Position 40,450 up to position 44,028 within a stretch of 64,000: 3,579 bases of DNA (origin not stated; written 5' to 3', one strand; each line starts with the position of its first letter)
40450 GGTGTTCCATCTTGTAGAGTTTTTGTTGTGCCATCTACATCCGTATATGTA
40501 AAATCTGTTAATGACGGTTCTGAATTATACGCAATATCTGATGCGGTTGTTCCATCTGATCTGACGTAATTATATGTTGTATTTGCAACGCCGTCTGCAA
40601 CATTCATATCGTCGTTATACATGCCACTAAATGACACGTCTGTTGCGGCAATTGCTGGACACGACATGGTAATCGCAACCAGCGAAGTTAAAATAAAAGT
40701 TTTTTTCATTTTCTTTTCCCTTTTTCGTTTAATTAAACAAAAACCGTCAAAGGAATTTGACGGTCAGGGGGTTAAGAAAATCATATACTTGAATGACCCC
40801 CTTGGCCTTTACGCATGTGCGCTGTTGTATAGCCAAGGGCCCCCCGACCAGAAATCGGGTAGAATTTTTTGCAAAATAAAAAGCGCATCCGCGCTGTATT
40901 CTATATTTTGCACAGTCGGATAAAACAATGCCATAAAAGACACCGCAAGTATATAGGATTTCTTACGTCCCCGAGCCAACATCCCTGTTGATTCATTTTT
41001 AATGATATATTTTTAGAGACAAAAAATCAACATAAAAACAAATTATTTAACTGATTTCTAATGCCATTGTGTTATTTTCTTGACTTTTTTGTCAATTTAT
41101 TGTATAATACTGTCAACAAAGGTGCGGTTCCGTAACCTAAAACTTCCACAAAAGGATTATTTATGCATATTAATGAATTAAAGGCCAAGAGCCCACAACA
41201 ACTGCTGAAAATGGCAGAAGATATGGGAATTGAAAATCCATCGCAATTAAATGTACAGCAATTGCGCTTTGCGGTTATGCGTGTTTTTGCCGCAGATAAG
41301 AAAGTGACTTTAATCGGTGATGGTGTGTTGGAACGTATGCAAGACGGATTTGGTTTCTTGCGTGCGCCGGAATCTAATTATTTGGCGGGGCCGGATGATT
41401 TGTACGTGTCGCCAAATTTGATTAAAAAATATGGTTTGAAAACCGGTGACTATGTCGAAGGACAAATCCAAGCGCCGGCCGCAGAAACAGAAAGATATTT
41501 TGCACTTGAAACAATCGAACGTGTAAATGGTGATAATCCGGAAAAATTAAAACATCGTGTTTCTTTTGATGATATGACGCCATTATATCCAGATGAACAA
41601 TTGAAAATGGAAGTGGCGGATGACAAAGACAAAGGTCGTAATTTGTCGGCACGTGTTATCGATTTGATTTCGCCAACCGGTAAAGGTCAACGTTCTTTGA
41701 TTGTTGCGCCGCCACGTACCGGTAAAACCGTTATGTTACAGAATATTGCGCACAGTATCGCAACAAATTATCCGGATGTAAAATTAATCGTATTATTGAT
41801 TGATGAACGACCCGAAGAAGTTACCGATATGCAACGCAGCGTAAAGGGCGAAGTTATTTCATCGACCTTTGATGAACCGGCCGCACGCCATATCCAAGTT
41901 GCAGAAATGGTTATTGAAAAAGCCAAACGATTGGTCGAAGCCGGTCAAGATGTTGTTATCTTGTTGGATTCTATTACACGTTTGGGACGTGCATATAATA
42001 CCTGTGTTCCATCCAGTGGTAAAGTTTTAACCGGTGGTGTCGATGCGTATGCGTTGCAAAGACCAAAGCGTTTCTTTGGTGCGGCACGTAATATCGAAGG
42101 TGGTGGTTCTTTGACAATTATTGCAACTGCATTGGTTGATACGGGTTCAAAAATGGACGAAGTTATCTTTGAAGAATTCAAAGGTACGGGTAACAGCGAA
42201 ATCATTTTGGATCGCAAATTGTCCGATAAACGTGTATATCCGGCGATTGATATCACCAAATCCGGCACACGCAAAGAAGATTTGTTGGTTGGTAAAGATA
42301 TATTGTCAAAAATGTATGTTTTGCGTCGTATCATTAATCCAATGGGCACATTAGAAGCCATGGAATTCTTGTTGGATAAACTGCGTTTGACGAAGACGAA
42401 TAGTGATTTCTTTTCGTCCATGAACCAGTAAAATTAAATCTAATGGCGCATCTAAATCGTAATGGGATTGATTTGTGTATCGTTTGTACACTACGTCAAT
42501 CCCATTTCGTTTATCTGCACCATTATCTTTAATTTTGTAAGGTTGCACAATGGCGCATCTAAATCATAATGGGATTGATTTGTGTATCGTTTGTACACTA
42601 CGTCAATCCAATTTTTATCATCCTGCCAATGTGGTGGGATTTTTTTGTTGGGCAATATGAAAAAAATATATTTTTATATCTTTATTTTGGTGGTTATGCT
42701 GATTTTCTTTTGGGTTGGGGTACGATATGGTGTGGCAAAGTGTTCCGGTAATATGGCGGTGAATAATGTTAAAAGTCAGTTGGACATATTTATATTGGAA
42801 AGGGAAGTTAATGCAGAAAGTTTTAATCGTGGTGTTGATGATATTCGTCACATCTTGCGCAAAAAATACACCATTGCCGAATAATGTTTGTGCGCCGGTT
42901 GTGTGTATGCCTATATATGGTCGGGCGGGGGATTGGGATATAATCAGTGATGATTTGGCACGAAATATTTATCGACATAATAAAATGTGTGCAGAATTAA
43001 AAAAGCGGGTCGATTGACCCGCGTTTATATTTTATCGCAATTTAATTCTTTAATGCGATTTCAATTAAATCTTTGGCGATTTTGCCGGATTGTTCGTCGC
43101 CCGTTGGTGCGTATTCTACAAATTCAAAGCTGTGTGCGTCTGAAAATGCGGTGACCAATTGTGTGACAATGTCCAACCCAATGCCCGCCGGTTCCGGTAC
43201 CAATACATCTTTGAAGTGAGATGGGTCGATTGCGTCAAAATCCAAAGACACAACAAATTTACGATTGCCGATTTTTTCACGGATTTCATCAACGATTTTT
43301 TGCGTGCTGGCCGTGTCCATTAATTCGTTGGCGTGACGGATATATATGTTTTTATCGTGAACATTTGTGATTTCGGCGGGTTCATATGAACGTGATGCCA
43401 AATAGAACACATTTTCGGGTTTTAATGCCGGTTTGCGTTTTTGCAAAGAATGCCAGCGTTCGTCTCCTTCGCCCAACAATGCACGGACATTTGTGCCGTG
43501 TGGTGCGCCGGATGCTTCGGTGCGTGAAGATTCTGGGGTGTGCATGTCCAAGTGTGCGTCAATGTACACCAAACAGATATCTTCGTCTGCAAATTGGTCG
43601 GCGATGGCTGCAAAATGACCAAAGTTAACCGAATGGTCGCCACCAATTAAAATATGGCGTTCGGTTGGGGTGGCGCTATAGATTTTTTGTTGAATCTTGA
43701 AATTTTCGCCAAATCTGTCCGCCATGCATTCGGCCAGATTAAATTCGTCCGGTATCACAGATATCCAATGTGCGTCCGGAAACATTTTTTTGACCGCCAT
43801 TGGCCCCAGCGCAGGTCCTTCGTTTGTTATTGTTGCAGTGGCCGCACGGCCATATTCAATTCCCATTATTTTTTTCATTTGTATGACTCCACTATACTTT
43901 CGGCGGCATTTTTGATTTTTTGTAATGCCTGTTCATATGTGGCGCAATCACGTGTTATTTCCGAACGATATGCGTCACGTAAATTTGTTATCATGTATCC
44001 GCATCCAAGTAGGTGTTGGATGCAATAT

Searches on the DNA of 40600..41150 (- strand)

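Call 5: search_rna_families(source=window, start=40600, end=41150, threshold=evalue, max_evalue=10, show_alignments=3)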
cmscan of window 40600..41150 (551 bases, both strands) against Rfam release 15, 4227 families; matches with E-value up to 10: 8.
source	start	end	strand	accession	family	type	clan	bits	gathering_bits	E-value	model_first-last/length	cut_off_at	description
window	40754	40849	-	RF02221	sRNA-Xcc1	Gene; sRNA;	-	38.3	53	3.4e-05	1-87/87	no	sRNA-Xcc1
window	40667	40789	-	RF02194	HPnc0260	Gene; antisense;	-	23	59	7.7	1-156/156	no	Bacterial antisense RNA HPnc0260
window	40729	40825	-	RF00557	L10_leader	Cis-reg; leader;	-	18.1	44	1.3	25-138/138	no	Ribosomal protein L10 leader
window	40686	40799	-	RF02029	sraA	Gene; sRNA;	-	17.5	56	5.5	1-95/95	no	sraA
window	40856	40904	+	RF02427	SpF10_sRNA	Gene; sRNA;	-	15.7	60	5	1-57/57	no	Streptococcus sRNA SpF10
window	40715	40765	-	RF02527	SSRC38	Gene; sRNA;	-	14.9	80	4.5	1-166/166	no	Streptococcus sRNA SSRC38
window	40607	40735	+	RF01454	RCNMV_5UTR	Cis-reg;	-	13.8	75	8.8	1-123/123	no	5'UTR enhancer element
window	40641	40765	-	RF04321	tmRNA_permuted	Gene;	-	11.1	47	5.4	1-213/213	no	permuted transfer-messenger RNA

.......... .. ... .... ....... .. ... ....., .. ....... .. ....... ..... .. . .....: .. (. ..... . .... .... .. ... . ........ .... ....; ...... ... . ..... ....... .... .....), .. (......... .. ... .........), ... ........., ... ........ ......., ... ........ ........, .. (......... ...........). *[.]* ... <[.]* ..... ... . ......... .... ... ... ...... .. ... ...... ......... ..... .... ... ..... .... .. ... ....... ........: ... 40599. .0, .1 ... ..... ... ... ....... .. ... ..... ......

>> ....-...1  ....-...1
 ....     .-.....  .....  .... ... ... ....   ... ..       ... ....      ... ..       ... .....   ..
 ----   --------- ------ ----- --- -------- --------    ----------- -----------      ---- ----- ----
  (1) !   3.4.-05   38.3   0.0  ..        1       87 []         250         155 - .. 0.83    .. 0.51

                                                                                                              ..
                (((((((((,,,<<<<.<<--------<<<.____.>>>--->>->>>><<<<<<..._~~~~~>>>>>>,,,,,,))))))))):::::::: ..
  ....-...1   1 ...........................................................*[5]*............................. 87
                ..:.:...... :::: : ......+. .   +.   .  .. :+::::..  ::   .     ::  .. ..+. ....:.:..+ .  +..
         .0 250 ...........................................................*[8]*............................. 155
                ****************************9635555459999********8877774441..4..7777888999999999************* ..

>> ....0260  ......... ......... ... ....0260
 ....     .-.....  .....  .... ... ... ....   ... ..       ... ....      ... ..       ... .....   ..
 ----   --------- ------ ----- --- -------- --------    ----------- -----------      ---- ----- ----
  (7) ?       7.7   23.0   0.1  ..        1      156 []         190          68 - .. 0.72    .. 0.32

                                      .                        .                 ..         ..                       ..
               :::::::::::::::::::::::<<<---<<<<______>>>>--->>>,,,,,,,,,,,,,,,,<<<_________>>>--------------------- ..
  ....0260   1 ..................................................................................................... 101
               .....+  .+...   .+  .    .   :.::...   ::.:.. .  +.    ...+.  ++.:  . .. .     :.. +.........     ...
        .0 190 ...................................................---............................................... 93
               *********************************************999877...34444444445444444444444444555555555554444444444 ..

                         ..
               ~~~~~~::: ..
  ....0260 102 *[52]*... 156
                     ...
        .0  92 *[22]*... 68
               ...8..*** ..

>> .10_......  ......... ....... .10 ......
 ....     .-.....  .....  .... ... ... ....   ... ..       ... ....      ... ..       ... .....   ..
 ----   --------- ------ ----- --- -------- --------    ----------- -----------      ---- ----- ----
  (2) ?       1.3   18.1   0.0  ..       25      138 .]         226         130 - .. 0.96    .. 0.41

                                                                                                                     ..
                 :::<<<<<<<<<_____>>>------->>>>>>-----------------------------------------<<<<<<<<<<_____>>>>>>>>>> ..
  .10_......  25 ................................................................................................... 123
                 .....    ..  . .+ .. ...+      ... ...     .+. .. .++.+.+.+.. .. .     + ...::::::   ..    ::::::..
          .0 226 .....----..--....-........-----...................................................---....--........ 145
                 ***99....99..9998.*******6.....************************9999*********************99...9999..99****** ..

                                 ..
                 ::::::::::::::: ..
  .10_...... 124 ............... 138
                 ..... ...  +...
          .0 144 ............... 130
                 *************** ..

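Call 18: search_dna_similar(query=window:40730-41000:-, collection=phages, mode=distant, max_evalue=0.01)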
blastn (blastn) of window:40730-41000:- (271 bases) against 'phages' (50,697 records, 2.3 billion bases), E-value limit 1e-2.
No match.

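Call 60: build_rna_model(alignment_id=A4, structure=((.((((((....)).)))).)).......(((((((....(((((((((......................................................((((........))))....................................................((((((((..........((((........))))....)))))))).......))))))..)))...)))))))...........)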
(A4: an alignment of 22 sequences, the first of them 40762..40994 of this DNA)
Model R1 built from alignment A4 (22 sequences, 257 columns); structure: as given.
model positions 220; base pairs 40; branch points 2; effective number of sequences 2.38; information 0.59 bits per position. Calibrated on 0.2 Mb of random sequence (short: E-values are rough).
structure used (alignment columns):
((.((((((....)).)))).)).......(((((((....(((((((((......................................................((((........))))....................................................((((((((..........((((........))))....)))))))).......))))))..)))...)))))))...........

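Call 61: search_with_rna_model(model_id=R1, sources=[window, L009, L010, L011, L012, L013, L014, L015, L016, L017, L018, L019, L020, L021, L022, L023, L024, L025, L027, L028, L029, L008], max_evalue=1, make_alignment=true)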
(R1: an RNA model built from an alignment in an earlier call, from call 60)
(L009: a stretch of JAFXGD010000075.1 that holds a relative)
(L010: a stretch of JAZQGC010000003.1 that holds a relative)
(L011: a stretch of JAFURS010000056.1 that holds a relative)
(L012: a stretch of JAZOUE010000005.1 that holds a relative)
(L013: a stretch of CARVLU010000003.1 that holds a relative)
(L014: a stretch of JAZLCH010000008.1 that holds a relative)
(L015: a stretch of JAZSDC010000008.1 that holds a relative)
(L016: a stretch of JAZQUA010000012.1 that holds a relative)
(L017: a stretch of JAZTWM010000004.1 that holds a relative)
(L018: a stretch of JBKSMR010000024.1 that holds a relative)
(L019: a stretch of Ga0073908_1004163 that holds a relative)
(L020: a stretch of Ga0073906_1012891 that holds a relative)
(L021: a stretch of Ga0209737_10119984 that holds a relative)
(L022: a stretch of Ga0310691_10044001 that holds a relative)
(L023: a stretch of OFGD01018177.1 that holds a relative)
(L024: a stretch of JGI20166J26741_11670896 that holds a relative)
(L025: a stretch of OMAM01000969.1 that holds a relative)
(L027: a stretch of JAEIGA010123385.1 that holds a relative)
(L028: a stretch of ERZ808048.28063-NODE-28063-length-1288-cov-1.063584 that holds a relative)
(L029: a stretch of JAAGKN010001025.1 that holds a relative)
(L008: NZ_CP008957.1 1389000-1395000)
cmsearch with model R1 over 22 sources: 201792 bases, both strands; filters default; matches with E-value up to 1: 38.
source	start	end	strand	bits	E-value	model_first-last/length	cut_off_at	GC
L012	1075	1302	+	231.1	2.9e-63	1-220/220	no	0.46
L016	2064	2293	+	230.9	3.4e-63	1-220/220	no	0.46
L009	4454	4684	-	223.7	3.6e-61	1-220/220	no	0.46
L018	3337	3563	-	222.8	6.4e-61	1-220/220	no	0.48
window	40762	40994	-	222.5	7.9e-61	1-220/220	no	0.45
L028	413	641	+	221.8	1.2e-60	1-220/220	no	0.45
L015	3397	3627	-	217.9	1.6e-59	1-220/220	no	0.46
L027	117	346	+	215.9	5.8e-59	1-220/220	no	0.48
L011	6694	6926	-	213.5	2.7e-58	1-220/220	no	0.45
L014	2935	3165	-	211.4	1e-57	1-220/220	no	0.47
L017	1554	1784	+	206.9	1.9e-56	1-220/220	no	0.46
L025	178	395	+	194.8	4.9e-53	1-220/220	no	0.52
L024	1446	1664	-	185.5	2.1e-50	1-220/220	no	0.52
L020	3004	3211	-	185.4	2.2e-50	1-220/220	no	0.5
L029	5390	5612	-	171.6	1.7e-46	1-220/220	no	0.48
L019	3560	3783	-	168.3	1.5e-45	1-220/220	no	0.5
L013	2192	2396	+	167.8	2e-45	1-220/220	no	0.51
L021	371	576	-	166.8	3.8e-45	1-220/220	no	0.46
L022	3765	3966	-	157.1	2.1e-42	1-220/220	no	0.47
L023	806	987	-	136.4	1.3e-36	1-220/220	no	0.51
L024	1428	1646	+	32.9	1.8e-07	1-220/220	no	0.53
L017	6102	6283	+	32.3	2.8e-07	1-220/220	no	0.46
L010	1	80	-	28.5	3.1e-06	1-82/220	3'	0.47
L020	2986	3193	+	24.8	3.6e-05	1-220/220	no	0.5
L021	352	558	+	21.9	0.00023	1-220/220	no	0.46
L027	135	364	-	21.1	0.0004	1-220/220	no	0.47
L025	196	414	-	15.7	0.013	1-220/220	no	0.51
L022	3744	3949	+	15.7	0.013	1-220/220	no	0.47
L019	3542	3764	+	15.6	0.014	1-220/220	no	0.5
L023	789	969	+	15.6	0.014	1-220/220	no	0.5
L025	3950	4052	+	12.7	0.092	42-198/220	no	0.35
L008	5647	5785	-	11.4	0.21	42-198/220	no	0.49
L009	4435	4666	+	11.3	0.23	1-220/220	no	0.46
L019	8250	8297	-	9.9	0.56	1-220/220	no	0.56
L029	4562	4675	-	9.8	0.58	41-200/220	no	0.34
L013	1879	1938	-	9.3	0.8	73-190/220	no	0.37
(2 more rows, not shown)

Alignment A5: 38 matches aligned to the model, 488 columns, each read 5' to 3' on its own strand. Consensus structure (alignment columns), stored with it:
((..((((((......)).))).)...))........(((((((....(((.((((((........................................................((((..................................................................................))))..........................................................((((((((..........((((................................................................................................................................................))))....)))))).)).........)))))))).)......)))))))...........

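Call 74: build_rna_model(alignment_id=A6, structure=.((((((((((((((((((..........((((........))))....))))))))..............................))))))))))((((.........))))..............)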
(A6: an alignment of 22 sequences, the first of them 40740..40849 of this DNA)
Model R2 built from alignment A6 (22 sequences, 128 columns); structure: as given.
model positions 108; base pairs 25; branch points 1; effective number of sequences 1.6; information 0.59 bits per position. Calibrated on 0.2 Mb of random sequence (short: E-values are rough).
structure used (alignment columns):
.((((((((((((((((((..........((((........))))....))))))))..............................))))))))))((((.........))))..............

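Call 75: search_with_rna_model(model_id=R2, sources=[window, L008, L013, L017, L019, L025, L029], max_evalue=1, show_alignments=0)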
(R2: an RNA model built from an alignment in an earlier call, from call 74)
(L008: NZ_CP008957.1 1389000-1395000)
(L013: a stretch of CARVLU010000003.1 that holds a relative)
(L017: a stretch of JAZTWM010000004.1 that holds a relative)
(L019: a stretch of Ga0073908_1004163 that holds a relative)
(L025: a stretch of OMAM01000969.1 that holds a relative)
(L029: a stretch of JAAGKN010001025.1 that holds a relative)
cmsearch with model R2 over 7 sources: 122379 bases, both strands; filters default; matches with E-value up to 1: 12.
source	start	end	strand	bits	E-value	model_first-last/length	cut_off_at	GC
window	40740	40849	-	118.5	4e-23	1-108/108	no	0.5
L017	1696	1806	+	108.1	6.8e-21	1-108/108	no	0.51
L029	5370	5479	-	107.5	9e-21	1-108/108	no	0.47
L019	3541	3653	-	98.6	7.3e-19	1-108/108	no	0.52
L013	2312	2417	+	93.1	1.1e-17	1-108/108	no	0.49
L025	312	426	+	89.4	7e-17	1-108/108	no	0.53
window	23645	23748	-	71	6.4e-13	1-108/108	no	0.44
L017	6217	6308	+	42.5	8.6e-07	1-108/108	no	0.43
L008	5605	5708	-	32.8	0.00011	1-108/108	no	0.55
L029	4327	4414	-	30.2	0.00037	1-108/108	no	0.35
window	53817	53891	-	16.8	0.29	1-108/108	no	0.47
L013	2300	2396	-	16.1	0.42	1-108/108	no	0.53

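Call 80: search_with_rna_model(model_id=R2, sources=[window, L008, L009, L011, L012, L013, L014, L015, L016, L017, L018, L019, L020, L021, L022, L023, L024, L025, L027, L028, L029], max_evalue=0.005, make_alignment=true)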
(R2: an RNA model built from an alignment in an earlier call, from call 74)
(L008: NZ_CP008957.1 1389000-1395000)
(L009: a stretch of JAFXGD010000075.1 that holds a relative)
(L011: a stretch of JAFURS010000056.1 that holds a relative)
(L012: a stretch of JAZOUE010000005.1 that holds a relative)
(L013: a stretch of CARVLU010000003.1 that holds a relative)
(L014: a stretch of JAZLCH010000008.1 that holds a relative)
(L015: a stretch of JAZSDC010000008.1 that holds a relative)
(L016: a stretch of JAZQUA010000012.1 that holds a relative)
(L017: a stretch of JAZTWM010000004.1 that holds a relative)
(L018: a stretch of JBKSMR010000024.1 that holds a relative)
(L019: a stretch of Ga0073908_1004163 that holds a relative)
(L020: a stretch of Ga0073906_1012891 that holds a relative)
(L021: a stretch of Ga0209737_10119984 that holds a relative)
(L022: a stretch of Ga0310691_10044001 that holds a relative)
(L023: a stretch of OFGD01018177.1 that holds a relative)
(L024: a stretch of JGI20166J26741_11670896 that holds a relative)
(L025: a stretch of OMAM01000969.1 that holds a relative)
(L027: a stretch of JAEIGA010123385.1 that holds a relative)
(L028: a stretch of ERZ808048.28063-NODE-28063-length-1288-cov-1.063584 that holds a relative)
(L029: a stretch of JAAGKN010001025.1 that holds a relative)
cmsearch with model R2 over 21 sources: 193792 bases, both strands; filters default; matches with E-value up to 0.005: 24.
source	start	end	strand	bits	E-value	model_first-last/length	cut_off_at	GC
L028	554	661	+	119.2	4.4e-23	1-108/108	no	0.47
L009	4432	4541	-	118.7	5.6e-23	1-108/108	no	0.48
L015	3377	3483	-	118.5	6e-23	1-108/108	no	0.49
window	40740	40849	-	118.5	6.3e-23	1-108/108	no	0.5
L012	1215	1325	+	118.4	6.3e-23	1-108/108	no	0.47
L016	2206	2314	+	118.2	7.1e-23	1-108/108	no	0.49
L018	3315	3424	-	114.5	4.4e-22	1-108/108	no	0.48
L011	6673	6781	-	113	9.5e-22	1-108/108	no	0.5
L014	2915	3022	-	112.5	1.2e-21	1-108/108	no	0.49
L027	259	366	+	108.7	8.1e-21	1-108/108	no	0.52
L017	1696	1806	+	108.1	1.1e-20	1-108/108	no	0.51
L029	5370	5479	-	107.5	1.4e-20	1-108/108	no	0.47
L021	350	455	-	106.2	2.7e-20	1-108/108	no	0.5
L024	1426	1531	-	104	7.9e-20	1-108/108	no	0.52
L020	2984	3088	-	100.7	4.2e-19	1-108/108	no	0.5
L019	3541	3653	-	98.6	1.1e-18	1-108/108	no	0.52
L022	3744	3847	-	97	2.6e-18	1-108/108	no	0.5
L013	2312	2417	+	93.1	1.8e-17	1-108/108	no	0.49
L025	312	426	+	89.4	1.1e-16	1-108/108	no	0.53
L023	787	879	-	84.4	1.3e-15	1-108/108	no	0.49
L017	6217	6308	+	42.5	1.4e-06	1-108/108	no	0.43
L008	5605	5708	-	32.8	0.00017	1-108/108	no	0.55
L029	4327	4414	-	30.2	0.00059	1-108/108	no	0.35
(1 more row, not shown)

Alignment A7: 24 matches aligned to the model, 143 columns, each read 5' to 3' on its own strand. Consensus structure (alignment columns), stored with it:
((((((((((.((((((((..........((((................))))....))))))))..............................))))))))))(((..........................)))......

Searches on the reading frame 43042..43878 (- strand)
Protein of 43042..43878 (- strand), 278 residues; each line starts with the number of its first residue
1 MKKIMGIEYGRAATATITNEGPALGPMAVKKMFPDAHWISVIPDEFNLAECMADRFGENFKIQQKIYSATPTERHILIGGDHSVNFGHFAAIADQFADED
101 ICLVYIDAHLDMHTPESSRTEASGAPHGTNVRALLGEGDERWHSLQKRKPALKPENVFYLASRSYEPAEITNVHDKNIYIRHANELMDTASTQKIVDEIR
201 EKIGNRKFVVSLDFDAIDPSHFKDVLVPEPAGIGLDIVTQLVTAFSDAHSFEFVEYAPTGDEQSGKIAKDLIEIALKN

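Call 68: search_protein_families(library=pfam, max_evalue=0.001, proteins=[window:43042-43878:-])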
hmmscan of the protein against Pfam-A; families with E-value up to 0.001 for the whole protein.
window:43042-43878:- (278 aa): 1 family
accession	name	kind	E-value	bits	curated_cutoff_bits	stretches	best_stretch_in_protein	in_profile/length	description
PF00491.26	Arginase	-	9.7e-32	111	22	1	62-266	73-265/280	Arginase family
